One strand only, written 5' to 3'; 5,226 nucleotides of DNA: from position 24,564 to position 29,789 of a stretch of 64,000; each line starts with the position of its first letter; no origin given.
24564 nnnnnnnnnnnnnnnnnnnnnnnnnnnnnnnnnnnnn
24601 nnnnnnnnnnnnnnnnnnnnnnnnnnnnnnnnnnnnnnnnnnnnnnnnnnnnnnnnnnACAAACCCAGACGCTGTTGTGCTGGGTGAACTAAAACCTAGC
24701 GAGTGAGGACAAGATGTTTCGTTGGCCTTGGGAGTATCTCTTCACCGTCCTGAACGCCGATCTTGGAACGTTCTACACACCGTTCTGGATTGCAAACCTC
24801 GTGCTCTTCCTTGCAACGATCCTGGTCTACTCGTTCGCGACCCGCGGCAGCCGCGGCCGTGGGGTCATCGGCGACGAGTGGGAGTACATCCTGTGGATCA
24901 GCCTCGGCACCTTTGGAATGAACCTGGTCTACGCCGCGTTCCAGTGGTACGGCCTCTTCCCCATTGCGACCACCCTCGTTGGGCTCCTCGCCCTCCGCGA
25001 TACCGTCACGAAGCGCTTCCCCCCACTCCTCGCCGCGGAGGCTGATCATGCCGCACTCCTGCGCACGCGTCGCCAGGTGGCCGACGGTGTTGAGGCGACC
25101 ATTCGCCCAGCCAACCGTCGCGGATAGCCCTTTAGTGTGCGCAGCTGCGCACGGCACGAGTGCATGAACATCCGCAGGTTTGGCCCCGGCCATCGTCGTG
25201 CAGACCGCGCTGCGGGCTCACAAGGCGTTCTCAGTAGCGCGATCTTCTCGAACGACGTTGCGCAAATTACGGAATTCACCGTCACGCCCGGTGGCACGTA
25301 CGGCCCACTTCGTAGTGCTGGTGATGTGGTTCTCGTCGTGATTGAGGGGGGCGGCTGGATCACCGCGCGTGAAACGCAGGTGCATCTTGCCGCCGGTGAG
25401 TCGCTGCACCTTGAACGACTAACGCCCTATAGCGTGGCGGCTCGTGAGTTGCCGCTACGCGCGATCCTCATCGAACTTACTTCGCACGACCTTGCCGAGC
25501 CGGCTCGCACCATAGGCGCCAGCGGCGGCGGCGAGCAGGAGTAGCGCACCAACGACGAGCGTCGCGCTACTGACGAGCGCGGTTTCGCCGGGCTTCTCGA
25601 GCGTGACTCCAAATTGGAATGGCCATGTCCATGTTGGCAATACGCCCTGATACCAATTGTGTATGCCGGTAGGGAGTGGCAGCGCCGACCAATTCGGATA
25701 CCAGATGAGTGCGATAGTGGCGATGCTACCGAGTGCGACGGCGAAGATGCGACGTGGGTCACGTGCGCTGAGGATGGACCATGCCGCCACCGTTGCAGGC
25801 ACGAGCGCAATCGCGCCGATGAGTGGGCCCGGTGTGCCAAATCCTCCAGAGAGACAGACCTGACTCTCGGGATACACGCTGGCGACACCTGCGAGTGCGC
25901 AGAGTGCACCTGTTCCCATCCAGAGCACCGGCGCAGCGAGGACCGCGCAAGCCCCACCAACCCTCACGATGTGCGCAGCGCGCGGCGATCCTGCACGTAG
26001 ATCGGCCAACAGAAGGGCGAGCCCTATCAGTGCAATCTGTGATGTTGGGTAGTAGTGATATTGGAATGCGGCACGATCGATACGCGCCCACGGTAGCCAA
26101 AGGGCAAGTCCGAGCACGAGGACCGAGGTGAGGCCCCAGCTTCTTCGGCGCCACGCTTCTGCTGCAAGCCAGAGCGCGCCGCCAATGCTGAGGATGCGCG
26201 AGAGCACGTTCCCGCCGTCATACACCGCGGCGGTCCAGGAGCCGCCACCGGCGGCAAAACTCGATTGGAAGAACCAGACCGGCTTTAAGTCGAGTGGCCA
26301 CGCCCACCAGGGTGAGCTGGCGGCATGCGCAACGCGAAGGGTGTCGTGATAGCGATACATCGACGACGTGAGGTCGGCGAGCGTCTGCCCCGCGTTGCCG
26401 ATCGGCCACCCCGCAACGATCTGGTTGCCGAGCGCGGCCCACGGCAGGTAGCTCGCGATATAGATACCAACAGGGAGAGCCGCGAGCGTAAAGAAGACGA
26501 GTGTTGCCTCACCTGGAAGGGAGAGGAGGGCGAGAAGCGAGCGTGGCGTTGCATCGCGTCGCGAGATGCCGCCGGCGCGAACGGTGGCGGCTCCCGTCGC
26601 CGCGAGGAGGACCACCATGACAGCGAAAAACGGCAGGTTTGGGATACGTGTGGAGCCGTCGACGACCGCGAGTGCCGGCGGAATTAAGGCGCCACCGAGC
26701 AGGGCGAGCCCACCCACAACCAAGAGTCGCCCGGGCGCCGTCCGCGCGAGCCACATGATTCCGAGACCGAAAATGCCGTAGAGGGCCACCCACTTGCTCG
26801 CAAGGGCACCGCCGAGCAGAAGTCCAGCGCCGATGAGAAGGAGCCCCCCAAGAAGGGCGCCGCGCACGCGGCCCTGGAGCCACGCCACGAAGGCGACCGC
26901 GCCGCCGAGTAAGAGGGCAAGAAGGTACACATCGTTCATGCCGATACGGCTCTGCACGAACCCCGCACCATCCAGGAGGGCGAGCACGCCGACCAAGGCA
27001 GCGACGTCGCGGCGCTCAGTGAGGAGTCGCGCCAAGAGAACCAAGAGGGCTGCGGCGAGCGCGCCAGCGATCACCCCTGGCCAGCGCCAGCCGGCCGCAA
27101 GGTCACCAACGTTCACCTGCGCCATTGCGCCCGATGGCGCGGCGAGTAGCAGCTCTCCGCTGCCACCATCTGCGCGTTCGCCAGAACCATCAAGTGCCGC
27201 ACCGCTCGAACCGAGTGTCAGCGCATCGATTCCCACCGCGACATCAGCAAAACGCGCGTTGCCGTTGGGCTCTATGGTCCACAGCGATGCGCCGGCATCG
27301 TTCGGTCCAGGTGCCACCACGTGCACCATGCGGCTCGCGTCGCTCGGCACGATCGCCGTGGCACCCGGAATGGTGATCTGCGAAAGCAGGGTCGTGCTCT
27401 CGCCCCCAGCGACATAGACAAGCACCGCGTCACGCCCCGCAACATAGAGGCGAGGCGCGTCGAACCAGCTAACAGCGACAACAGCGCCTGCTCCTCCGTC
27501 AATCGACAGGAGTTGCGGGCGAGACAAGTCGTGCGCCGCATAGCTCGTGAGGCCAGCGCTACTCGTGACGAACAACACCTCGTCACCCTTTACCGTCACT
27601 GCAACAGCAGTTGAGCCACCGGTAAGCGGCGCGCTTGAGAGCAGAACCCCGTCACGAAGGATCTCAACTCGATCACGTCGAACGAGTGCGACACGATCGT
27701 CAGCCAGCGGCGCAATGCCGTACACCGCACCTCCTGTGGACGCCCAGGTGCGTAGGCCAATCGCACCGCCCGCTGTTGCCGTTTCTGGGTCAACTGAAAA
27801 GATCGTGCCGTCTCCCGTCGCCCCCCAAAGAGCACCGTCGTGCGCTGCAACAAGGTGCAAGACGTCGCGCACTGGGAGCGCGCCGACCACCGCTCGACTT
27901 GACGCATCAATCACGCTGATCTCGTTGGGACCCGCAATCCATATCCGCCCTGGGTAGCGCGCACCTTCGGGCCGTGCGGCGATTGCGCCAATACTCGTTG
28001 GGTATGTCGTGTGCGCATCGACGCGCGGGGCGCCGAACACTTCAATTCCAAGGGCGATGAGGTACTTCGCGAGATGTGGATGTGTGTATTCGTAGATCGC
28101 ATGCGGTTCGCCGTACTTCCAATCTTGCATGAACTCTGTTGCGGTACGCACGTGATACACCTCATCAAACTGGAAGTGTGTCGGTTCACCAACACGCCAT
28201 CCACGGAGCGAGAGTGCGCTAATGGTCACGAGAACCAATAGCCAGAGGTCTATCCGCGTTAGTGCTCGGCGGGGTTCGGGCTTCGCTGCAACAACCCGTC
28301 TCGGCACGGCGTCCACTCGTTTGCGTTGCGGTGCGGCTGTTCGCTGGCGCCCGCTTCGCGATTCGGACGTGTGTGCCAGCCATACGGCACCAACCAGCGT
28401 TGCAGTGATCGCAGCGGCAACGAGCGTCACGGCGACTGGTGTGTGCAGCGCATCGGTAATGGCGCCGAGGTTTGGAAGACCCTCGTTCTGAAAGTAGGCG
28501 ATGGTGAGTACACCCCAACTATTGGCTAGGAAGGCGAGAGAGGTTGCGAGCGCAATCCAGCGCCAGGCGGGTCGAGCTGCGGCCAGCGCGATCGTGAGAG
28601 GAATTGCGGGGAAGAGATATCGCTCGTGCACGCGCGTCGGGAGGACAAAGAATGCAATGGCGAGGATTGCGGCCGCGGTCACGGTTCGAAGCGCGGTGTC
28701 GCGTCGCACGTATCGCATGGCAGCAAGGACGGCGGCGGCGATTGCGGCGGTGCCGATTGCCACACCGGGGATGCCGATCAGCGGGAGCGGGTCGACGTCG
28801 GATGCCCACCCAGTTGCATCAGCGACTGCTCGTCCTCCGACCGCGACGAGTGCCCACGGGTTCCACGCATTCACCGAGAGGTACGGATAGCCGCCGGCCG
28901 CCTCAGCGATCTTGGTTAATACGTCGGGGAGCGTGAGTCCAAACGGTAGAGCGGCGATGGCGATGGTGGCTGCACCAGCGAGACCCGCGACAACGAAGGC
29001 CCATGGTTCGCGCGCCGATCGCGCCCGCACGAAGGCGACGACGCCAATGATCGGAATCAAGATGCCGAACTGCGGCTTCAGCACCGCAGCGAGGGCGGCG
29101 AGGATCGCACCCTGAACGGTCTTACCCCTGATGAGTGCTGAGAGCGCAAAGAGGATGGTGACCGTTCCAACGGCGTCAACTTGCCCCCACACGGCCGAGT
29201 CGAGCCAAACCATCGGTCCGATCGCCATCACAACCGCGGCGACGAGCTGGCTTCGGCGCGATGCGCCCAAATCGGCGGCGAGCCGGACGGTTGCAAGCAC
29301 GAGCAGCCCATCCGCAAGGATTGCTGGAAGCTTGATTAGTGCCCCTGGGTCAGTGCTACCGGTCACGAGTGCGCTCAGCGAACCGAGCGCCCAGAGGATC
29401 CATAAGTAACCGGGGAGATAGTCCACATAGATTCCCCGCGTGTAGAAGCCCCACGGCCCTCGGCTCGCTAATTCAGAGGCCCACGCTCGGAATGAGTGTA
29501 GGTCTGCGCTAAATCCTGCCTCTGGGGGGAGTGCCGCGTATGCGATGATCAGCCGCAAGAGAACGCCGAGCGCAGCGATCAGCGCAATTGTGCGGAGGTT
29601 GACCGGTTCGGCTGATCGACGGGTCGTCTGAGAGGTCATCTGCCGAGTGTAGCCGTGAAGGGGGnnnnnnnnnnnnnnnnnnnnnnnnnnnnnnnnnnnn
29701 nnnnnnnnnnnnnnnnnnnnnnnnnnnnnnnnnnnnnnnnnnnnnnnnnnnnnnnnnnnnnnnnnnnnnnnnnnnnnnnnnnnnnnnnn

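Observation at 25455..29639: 1394-aa double GT-C mannosyltransferase-like giant membrane protein with an inserted beta-propeller-like domain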

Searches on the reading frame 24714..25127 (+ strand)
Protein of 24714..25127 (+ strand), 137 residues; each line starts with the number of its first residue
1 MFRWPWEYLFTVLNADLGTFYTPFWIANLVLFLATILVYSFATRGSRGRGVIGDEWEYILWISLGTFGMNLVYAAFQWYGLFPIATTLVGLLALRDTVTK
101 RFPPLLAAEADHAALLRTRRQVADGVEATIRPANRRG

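Call 15: search_protein_families(library=pfam, proteins=[window:24714-25127:+], max_evalue=0.001)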
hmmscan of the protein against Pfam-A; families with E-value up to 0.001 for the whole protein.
window:24714-25127:+ (137 aa): 0 families

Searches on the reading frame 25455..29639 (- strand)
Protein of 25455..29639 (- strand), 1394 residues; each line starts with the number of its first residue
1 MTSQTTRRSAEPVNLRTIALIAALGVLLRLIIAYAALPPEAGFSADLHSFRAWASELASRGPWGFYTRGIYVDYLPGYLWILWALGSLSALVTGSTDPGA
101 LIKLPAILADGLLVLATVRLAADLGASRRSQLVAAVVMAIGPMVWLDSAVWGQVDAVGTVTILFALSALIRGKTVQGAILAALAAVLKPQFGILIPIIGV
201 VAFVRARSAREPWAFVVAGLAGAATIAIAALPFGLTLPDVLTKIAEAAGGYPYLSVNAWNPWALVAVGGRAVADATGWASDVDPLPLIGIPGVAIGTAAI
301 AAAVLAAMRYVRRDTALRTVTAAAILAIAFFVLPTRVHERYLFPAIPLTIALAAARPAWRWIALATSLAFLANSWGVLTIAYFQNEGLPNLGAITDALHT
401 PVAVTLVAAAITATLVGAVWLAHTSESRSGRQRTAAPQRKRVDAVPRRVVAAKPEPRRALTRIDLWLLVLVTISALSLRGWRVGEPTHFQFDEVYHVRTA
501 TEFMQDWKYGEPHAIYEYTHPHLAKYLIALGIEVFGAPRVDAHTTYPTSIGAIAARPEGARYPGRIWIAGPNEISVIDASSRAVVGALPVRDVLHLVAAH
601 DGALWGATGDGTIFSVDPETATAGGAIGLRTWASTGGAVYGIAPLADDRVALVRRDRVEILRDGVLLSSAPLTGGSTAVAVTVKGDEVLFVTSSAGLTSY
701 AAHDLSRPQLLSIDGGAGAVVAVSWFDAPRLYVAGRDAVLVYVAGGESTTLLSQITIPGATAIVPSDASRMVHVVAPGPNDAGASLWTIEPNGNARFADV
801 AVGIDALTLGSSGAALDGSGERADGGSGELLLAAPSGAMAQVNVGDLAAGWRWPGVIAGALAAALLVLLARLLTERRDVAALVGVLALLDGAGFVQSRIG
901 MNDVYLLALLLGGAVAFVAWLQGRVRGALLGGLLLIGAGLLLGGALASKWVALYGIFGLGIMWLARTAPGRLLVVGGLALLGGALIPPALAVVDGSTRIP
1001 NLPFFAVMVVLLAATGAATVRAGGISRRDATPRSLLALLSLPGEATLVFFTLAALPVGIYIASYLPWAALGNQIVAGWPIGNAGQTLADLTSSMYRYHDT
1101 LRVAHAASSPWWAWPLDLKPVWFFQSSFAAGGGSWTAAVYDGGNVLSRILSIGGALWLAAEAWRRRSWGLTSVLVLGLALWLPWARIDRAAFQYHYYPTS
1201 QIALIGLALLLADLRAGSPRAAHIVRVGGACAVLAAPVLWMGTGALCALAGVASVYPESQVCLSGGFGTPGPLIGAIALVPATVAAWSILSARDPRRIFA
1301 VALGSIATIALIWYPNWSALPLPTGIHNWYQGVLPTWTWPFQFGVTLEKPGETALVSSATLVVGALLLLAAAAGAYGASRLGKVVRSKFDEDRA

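Call 3: search_protein_families(library=pfam, proteins=[window:25455-29639:-], max_evalue=1)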
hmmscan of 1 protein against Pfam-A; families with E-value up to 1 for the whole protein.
window:25455-29639:- (1394 aa): 4 families
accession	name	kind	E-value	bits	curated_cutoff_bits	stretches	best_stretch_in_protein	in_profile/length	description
PF02366.24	PMT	-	4.3e-10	40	22.7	2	851-965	85-198/245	Dolichyl-phosphate-mannose-protein mannosyltransferase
PF16192.10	PMT_4TMC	-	1.6e-06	28.2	32.4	1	1088-1214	6-145/202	C-terminal four TMM region of protein-O-mannosyltransferase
PF03155.21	Alg6_Alg8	-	0.0003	20.4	25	1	106-369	92-377/482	ALG6, ALG8 glycosyltransferase family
PF16819.11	DUF5074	-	0.026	14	27.2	1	568-622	158-217/353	Domain of unknown function (DUF5074)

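Call 4: search_protein_families(library=ncbifam, proteins=[window:25455-29639:-], max_evalue=1)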
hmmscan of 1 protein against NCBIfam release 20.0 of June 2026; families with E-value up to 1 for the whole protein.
window:25455-29639:- (1394 aa): 1 family
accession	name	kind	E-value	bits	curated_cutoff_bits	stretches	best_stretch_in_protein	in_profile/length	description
NF058602.1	PrMnsylTfPmt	equivalog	0.0029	16.5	800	1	838-957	108-245/530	protein O-mannosyltransferase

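Call 5: find_homologous_proteins(query=window:25455-29639:-, max_evalue=0.00001)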
Query window:25455-29639:- (1394 aa): 1291 proteins with E <= 0.00001 among 8000 candidates; the best 120 are listed.
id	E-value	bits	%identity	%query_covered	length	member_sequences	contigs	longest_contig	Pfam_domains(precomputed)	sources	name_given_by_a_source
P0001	0.0e+0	2956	99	100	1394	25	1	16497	PF02366.25,PF16192.11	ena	-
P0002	0.0e+0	2548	84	100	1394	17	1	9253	PF02366.25,PF03155.22,PF16192.11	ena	-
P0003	0.0e+0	2525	83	100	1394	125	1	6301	PF02366.25,PF03155.22,PF16192.11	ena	-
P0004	0.0e+0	2523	83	100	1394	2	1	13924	PF02366.25,PF03155.22,PF16192.11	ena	-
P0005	0.0e+0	2520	83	100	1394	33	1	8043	PF02366.25,PF16192.11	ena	-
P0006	0.0e+0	2520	83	100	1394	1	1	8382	PF02366.25,PF03155.22,PF16192.11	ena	-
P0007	0.0e+0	2516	83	100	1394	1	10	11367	PF02366.25,PF03155.22,PF16192.11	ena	-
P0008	0.0e+0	2515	83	100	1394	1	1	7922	PF02366.25,PF03155.22,PF16192.11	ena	-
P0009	0.0e+0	2515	83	100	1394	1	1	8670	PF02366.25,PF03155.22,PF16192.11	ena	-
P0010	0.0e+0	2515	83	100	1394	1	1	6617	PF02366.25,PF03155.22,PF16192.11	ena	-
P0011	0.0e+0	2509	83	100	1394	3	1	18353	PF02366.25,PF16192.11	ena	-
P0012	0.0e+0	2507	83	100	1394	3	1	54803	PF02366.25,PF16192.11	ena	-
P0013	0.0e+0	2505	83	100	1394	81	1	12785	PF02366.25,PF16192.11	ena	-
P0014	0.0e+0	2496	82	100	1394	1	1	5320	PF02366.25,PF16192.11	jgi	jgi:Gpi18-like mannosyltransferase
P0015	0.0e+0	2492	82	100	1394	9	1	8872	PF02366.25,PF16192.11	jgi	-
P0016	0.0e+0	2487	81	100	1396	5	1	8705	PF02366.25,PF16192.11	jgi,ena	jgi:Gpi18-like mannosyltransferase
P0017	0.0e+0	2487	81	100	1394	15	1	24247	PF02366.25,PF16192.11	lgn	-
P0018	0.0e+0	2484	82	100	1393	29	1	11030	PF02366.25,PF16192.11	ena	-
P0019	0.0e+0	2478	81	100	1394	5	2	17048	PF02366.25,PF16192.11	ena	-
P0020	0.0e+0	2477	81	100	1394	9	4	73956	PF02366.25,PF16192.11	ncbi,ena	-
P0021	0.0e+0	2475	81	100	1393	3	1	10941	PF02366.25,PF16192.11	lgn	-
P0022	0.0e+0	2474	82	100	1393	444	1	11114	PF02366.25,PF16192.11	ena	-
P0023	0.0e+0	2474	81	100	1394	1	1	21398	PF02366.25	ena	-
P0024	0.0e+0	2470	81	100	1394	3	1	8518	PF02366.25,PF03155.22,PF16192.11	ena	-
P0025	0.0e+0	2467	81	100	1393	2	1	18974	PF02366.25,PF16192.11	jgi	-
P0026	0.0e+0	2467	80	100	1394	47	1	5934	PF02366.25,PF16192.11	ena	-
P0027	0.0e+0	2467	81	100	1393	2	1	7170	PF02366.25,PF16192.11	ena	-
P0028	0.0e+0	2463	81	100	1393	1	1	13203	PF02366.25,PF16192.11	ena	-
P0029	0.0e+0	2462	81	100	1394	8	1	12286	PF02366.25,PF16192.11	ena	-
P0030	0.0e+0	2460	81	100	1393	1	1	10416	PF02366.25,PF16192.11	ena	-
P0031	0.0e+0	2459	81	100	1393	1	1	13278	PF02366.25,PF16192.11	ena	-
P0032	0.0e+0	2458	81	100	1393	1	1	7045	PF02366.25,PF16192.11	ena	-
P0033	0.0e+0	2456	81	100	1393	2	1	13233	PF02366.25,PF16192.11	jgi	-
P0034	0.0e+0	2456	81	100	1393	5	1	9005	PF02366.25,PF16192.11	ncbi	-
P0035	0.0e+0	2456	80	100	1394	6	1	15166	PF02366.25,PF03155.22,PF16192.11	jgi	-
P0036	0.0e+0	2456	80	100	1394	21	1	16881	PF02366.25,PF16192.11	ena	-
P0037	0.0e+0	2454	81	100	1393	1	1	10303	PF02366.25,PF16192.11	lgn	-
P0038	0.0e+0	2453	81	100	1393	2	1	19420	PF02366.25,PF16192.11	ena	-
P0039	0.0e+0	2449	81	100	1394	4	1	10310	PF02366.25,PF16192.11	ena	-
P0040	0.0e+0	2446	81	100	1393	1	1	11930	PF02366.25,PF16192.11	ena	-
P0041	0.0e+0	2446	80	100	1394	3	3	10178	PF02366.25,PF16192.11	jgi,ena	jgi:Gpi18-like mannosyltransferase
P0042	0.0e+0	2445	80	100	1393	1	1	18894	PF02366.25,PF16192.11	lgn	-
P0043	0.0e+0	2443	80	100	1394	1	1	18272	PF02366.25,PF16192.11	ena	-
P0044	0.0e+0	2431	80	100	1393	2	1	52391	PF02366.25,PF16192.11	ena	-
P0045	0.0e+0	2423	79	100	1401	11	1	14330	PF02366.25,PF16192.11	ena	-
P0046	0.0e+0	2422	79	100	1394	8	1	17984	PF02366.25,PF03155.22,PF16192.11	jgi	-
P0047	0.0e+0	2415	79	100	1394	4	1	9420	PF02366.25,PF03155.22,PF16192.11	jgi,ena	-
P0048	0.0e+0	2404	79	100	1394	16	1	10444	PF02366.25,PF16192.11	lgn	-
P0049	0.0e+0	2350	77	100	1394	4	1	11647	PF02366.25,PF16192.11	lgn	-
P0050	0.0e+0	2348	78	100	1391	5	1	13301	PF02366.25,PF03155.22,PF16192.11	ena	-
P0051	0.0e+0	2339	81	95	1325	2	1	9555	PF02366.25,PF16192.11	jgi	jgi:hypothetical protein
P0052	0.0e+0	2333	80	95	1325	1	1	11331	PF02366.25,PF16192.11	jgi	jgi:hypothetical protein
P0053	0.0e+0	2326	81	94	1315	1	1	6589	PF02366.25,PF16192.11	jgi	-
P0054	0.0e+0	2325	81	94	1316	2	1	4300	PF02366.25,PF03155.22,PF16192.11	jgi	jgi:hypothetical protein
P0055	0.0e+0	2324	82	94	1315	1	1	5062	PF02366.25,PF16192.11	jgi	jgi:hypothetical protein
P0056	0.0e+0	2321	82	94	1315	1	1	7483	PF02366.25,PF16192.11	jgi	jgi:hypothetical protein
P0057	0.0e+0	2319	82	94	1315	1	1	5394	PF02366.25,PF16192.11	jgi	jgi:hypothetical protein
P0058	0.0e+0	2316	81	94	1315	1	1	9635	PF02366.25,PF16192.11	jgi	jgi:hypothetical protein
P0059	0.0e+0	2315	82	94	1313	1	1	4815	PF02366.25,PF16192.11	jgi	jgi:hypothetical protein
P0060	0.0e+0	2315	81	94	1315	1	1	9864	PF02366.25,PF16192.11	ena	-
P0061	0.0e+0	2281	75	100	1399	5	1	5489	PF02366.25,PF16192.11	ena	-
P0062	0.0e+0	2266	74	100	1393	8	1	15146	PF02366.25,PF16192.11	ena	-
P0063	0.0e+0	2202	81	90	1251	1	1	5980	PF02366.25,PF16192.11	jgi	jgi:hypothetical protein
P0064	0.0e+0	2154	81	88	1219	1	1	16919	PF02366.25,PF16192.11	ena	-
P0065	0.0e+0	2132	80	88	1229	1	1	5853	PF02366.25,PF16192.11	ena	-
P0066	0.0e+0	1912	81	78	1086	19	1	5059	PF02366.25,PF16192.11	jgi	jgi:hypothetical protein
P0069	0.0e+0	1662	59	99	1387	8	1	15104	PF02366.25,PF16192.11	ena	-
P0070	0.0e+0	1651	60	96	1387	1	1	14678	PF02366.25,PF16192.11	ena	-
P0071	0.0e+0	1651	59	95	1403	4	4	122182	PF09594.17,PF02366.25,PF16192.11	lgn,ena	-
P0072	0.0e+0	1650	60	96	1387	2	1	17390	PF02366.25,PF16192.11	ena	-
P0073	0.0e+0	1644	59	96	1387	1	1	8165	PF02366.25,PF16192.11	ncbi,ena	-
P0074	0.0e+0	1643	59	96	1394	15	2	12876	PF02366.25,PF16192.11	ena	-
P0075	0.0e+0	1643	58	99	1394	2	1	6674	PF02366.25,PF16192.11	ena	-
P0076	0.0e+0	1642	59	96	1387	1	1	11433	PF02366.25,PF16192.11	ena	-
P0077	0.0e+0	1642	58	99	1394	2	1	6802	PF02366.25,PF16192.11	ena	-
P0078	0.0e+0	1640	58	98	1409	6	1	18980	PF09594.17,PF02366.25,PF16192.11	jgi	-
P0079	0.0e+0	1639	58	99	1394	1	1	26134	PF02366.25,PF16192.11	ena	-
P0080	0.0e+0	1639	59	96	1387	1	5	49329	PF02366.25,PF16192.11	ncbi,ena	-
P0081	0.0e+0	1636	58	99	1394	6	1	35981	PF02366.25,PF16192.11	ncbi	-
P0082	0.0e+0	1635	58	99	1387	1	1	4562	PF02366.25,PF16192.11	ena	-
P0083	0.0e+0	1634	58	99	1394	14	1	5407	PF02366.25,PF16192.11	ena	-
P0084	0.0e+0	1633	58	99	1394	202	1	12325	PF02366.25,PF16192.11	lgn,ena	-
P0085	0.0e+0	1627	57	99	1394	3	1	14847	PF09594.17,PF02366.25,PF16192.11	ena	-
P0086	0.0e+0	1626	58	99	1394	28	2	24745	PF09594.17,PF02366.25,PF16192.11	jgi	-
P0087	0.0e+0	1625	57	99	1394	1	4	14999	PF02366.25,PF16192.11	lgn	-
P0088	0.0e+0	1620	58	99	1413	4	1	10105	PF02366.25,PF16192.11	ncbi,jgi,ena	jgi:hypothetical protein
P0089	0.0e+0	1619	58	97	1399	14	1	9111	PF02366.25,PF16192.11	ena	-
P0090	0.0e+0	1614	57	99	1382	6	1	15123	PF09594.17,PF02366.25,PF16192.11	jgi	-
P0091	0.0e+0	1613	57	99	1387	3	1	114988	PF02366.25,PF16192.11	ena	-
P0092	0.0e+0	1608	56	100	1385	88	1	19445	PF09594.17,PF02366.25,PF03155.22,PF16192.11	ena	-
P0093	0.0e+0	1599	56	99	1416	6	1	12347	PF02366.25,PF16192.11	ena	-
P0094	0.0e+0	1585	56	100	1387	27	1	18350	PF02366.25,PF16192.11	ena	-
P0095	0.0e+0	1578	57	97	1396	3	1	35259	PF02366.25,PF16192.11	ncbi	-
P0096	0.0e+0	1562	57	96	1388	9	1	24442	PF02366.25,PF16192.11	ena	-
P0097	0.0e+0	1561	56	100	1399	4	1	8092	PF02366.25,PF16192.11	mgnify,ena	mgnify:CR=1 FL=1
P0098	0.0e+0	1558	56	98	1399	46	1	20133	PF02366.25,PF16192.11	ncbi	-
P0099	0.0e+0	1555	57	96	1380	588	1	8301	PF02366.25,PF16192.11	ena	-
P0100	0.0e+0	1552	56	96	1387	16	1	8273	PF02366.25,PF16192.11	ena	-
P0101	0.0e+0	1544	57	96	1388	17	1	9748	PF02366.25,PF16192.11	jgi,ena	jgi:Gpi18-like mannosyltransferase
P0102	0.0e+0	1535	55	99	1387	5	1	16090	PF02366.25,PF16192.11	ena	-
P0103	0.0e+0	1527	54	100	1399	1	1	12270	PF09594.17,PF02366.25,PF16192.11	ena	-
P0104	0.0e+0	1526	55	98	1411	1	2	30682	PF02366.25,PF16192.11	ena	-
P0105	0.0e+0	1526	56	96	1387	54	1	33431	PF02366.25,PF16192.11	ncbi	ncbi:MAG: phospholipid carrier-dependent glycosyltransferase [Candidatus Limnocylindrus sp.]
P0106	0.0e+0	1522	55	96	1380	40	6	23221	PF02366.25,PF16192.11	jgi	jgi:Gpi18-like mannosyltransferase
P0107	0.0e+0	1517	54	98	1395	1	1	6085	PF02366.25,PF16192.11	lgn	-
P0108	0.0e+0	1503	56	96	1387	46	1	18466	PF02366.25,PF16192.11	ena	-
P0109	0.0e+0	1485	55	96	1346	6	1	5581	PF02366.25,PF16192.11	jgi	jgi:Gpi18-like mannosyltransferase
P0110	0.0e+0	1140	55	74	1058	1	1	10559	PF02366.25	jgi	-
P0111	1.9e-234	800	39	42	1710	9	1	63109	PF02366.25,PF16192.11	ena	-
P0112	8.9e-234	797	43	30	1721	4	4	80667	PF02366.25,PF16192.11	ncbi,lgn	-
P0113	1.4e-231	790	41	40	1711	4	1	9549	PF02366.25,PF16192.11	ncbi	-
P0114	3.0e-231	789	42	28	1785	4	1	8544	PF02366.25,PF16192.11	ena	-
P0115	3.8e-231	789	47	26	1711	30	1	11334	PF02366.25,PF03155.22,PF16192.11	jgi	jgi:4-amino-4-deoxy-L-arabinose transferase-like glycosyltransferase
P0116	4.0e-231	789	46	26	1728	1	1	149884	PF02366.25,PF16192.11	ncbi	-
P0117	7.4e-231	788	36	71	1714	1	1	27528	PF02366.25,PF03155.22,PF16192.11,PF13231.13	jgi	jgi:hypothetical protein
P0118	5.5e-230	785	35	71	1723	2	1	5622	PF02366.25,PF16192.11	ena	-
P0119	1.4e-229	783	46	26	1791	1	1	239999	PF02366.25,PF16192.11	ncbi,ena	-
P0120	1.5e-229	783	47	26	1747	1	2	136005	PF02366.25,PF16192.11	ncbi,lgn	-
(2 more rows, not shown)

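Call 6: search_solved_structures(query=window:25455-29639:-, max_evalue=1, show_alignments=3)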
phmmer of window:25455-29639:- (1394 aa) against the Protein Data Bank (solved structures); distinct sequences matched with E-value up to 1: 0.
